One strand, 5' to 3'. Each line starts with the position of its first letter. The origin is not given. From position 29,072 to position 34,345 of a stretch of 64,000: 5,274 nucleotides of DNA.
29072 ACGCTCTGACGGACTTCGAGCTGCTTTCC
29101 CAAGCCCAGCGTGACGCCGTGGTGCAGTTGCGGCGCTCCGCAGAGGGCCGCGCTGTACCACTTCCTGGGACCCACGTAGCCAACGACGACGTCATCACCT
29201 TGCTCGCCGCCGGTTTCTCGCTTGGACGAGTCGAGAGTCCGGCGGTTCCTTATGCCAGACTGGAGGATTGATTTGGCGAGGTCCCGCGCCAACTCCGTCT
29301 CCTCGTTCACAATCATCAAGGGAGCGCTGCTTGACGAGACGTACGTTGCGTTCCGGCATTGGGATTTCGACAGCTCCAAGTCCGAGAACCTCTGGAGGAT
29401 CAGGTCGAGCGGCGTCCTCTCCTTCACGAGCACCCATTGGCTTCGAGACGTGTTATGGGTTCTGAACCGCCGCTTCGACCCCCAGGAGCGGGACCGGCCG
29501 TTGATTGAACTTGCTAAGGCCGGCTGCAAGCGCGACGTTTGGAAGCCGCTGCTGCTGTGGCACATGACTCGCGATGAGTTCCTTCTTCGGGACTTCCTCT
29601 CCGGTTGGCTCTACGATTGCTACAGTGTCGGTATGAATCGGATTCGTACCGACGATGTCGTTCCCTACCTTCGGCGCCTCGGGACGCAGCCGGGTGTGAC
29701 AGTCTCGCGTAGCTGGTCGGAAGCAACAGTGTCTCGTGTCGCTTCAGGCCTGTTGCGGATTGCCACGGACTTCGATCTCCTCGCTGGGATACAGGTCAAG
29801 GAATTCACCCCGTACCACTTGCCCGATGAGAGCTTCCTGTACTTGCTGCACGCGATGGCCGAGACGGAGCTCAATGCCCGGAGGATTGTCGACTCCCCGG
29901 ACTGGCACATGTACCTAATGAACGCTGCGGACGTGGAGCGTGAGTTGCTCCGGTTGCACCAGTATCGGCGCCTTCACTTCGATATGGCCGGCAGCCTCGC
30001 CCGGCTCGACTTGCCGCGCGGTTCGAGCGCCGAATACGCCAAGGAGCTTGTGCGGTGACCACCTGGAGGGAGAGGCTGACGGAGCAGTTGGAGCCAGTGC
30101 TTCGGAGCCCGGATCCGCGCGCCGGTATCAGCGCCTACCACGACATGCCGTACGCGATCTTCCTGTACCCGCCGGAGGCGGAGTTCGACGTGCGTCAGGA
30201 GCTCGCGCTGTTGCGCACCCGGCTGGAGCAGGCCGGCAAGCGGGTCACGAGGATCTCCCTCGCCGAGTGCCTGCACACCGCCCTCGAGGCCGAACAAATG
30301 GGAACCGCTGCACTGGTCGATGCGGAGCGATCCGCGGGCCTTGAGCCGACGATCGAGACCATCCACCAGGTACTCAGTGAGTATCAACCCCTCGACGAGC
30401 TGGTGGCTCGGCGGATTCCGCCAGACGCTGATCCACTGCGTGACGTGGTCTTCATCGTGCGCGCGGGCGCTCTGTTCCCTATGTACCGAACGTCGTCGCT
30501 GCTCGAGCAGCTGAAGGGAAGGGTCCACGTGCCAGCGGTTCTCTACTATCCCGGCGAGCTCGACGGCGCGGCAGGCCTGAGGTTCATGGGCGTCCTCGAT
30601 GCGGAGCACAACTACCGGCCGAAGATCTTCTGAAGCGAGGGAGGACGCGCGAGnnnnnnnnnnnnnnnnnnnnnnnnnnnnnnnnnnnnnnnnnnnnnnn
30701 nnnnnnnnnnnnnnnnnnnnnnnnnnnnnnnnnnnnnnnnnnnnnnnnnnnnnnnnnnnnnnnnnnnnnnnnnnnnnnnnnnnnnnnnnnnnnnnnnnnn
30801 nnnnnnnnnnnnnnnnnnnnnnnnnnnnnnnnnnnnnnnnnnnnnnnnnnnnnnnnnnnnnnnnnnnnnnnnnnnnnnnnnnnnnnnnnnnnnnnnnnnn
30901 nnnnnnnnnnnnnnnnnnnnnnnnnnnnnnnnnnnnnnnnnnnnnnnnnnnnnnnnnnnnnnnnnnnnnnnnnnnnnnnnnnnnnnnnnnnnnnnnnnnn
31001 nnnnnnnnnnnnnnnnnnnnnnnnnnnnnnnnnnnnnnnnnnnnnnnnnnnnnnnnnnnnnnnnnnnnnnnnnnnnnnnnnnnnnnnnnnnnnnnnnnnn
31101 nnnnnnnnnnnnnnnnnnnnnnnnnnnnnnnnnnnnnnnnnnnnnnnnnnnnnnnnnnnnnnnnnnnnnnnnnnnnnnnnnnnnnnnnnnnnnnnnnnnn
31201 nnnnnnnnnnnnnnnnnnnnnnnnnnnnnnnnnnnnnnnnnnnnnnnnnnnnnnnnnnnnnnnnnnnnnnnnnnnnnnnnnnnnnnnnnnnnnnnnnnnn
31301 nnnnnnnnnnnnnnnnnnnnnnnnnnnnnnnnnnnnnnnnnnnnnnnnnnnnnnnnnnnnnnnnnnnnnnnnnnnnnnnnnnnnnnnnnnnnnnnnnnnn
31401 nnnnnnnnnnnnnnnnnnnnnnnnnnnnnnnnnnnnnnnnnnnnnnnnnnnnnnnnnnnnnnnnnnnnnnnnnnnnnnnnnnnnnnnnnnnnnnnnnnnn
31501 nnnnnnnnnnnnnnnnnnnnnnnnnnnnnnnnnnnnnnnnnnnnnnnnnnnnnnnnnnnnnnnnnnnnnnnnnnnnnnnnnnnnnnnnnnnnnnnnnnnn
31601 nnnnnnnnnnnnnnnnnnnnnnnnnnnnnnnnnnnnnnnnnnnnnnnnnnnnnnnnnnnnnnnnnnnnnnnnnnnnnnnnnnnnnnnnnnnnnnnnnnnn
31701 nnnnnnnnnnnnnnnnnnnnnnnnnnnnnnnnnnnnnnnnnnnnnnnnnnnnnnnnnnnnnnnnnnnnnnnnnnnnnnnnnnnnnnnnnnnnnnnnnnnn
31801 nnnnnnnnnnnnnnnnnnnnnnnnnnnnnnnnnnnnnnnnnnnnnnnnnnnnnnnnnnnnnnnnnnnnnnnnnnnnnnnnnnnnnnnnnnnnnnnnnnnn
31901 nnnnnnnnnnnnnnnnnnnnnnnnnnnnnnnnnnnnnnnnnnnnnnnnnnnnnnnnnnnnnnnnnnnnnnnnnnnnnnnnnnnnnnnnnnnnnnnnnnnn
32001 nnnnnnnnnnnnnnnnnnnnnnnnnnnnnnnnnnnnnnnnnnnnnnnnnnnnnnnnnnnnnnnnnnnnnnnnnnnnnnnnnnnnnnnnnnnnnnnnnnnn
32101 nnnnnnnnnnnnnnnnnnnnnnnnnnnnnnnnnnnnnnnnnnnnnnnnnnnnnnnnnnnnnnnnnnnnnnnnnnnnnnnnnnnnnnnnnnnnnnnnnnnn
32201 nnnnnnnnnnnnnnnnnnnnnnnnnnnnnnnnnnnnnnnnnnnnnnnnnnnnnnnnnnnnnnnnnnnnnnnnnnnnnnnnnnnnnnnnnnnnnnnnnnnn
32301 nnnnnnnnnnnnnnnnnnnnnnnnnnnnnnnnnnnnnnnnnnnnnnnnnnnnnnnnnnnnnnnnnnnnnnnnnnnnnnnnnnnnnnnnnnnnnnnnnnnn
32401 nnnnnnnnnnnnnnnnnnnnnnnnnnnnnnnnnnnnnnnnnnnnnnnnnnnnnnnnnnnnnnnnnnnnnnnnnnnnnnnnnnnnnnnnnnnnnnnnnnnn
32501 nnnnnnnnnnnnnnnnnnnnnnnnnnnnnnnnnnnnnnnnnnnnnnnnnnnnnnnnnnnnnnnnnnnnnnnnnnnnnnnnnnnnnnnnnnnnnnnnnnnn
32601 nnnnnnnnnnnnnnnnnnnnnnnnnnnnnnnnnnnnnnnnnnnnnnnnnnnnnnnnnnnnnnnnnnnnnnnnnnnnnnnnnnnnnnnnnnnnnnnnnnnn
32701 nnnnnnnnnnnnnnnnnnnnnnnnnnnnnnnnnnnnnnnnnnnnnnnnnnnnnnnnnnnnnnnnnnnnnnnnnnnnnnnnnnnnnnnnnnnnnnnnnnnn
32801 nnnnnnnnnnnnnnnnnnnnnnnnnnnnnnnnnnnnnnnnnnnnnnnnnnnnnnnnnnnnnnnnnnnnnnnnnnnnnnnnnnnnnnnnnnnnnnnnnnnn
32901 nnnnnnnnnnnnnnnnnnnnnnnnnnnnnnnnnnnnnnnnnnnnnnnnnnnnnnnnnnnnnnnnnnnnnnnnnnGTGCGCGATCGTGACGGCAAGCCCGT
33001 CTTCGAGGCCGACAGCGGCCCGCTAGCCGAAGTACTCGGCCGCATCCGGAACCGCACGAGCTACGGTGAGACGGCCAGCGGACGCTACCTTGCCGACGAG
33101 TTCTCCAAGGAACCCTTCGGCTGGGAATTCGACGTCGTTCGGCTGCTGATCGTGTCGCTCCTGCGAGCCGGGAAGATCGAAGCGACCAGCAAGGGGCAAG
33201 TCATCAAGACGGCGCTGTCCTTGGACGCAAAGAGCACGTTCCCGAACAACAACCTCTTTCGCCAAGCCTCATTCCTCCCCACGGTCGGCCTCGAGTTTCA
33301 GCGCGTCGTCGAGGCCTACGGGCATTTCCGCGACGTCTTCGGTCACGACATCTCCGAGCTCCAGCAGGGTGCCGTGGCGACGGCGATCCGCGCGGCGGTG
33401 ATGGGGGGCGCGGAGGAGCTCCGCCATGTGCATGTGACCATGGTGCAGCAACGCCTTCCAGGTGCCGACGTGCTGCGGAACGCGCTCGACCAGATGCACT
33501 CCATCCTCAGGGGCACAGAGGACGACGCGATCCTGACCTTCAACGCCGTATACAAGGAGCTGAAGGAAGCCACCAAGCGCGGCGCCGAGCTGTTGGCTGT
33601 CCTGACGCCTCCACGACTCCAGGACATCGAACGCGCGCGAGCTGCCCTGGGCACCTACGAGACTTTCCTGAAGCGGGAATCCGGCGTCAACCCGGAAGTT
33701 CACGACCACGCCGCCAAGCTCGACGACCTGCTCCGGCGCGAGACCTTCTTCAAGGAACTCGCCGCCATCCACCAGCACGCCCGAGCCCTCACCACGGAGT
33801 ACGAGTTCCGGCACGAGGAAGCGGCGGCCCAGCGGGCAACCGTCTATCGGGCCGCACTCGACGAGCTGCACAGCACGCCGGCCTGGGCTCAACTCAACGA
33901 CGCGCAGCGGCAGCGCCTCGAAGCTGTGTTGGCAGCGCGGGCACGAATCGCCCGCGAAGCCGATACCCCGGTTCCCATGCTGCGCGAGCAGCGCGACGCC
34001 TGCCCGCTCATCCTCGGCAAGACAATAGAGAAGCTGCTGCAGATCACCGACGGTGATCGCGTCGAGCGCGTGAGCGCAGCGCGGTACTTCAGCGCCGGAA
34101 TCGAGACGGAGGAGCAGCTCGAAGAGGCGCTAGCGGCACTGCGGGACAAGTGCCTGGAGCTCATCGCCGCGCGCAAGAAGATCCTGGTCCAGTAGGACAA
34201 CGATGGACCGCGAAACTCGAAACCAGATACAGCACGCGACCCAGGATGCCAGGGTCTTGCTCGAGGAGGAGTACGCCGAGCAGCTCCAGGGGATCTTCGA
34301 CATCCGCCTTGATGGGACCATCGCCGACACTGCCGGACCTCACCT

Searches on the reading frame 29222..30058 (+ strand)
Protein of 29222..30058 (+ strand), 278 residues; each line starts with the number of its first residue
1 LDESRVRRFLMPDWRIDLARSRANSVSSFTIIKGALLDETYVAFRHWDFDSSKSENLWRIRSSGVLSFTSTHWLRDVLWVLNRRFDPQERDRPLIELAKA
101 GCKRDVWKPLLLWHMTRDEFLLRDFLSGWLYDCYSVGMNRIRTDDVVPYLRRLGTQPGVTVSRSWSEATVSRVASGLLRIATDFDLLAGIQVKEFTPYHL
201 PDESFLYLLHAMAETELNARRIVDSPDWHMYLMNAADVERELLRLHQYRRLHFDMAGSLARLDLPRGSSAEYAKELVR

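Call 7: search_protein_families(library=pfam, proteins=[window:29222-30058:+])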
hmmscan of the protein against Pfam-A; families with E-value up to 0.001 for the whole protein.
window:29222-30058:+ (278 aa): 1 family
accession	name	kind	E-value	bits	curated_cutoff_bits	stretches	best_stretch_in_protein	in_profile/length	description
PF08849.17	BrxA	-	4e-14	53.2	23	1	34-208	11-180/184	BrxA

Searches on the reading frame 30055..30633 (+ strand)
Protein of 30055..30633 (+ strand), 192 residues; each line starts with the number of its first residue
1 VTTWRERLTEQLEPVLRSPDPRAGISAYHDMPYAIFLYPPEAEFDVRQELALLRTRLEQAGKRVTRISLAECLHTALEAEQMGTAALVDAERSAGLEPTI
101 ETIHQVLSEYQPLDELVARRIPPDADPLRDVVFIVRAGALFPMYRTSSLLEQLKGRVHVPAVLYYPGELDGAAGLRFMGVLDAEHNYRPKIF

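Call 7: search_protein_families(library=pfam, proteins=[window:30055-30633:+])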
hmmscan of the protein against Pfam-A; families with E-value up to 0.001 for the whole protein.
window:30055-30633:+ (192 aa): 1 family
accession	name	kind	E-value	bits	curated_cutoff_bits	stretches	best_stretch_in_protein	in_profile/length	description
PF08747.16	BrxB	-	1.7e-17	64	26.8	1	67-188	3-120/124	BREX protein BrxB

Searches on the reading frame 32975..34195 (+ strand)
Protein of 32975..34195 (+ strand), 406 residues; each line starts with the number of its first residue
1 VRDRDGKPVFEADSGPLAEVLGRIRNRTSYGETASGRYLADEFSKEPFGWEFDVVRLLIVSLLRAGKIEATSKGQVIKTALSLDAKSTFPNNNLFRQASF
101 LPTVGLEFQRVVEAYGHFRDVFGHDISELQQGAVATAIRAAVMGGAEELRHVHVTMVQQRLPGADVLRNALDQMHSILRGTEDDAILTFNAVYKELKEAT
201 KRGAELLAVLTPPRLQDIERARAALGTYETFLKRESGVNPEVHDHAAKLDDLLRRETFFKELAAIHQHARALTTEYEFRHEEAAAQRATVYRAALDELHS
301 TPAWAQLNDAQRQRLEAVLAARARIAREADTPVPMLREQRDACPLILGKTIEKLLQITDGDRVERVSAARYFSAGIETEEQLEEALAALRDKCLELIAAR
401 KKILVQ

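Call 7: search_protein_families(library=pfam, proteins=[window:32975-34195:+])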
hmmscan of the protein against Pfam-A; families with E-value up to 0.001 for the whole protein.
window:32975-34195:+ (406 aa): 1 family
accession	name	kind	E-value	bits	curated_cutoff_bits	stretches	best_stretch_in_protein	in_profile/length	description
PF25791.1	BREX_BrxC_wHTH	-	4.4e-07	30.3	27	1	17-79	40-102/126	BREX ATP-binding protein BrxC winged helix-turn-helix domain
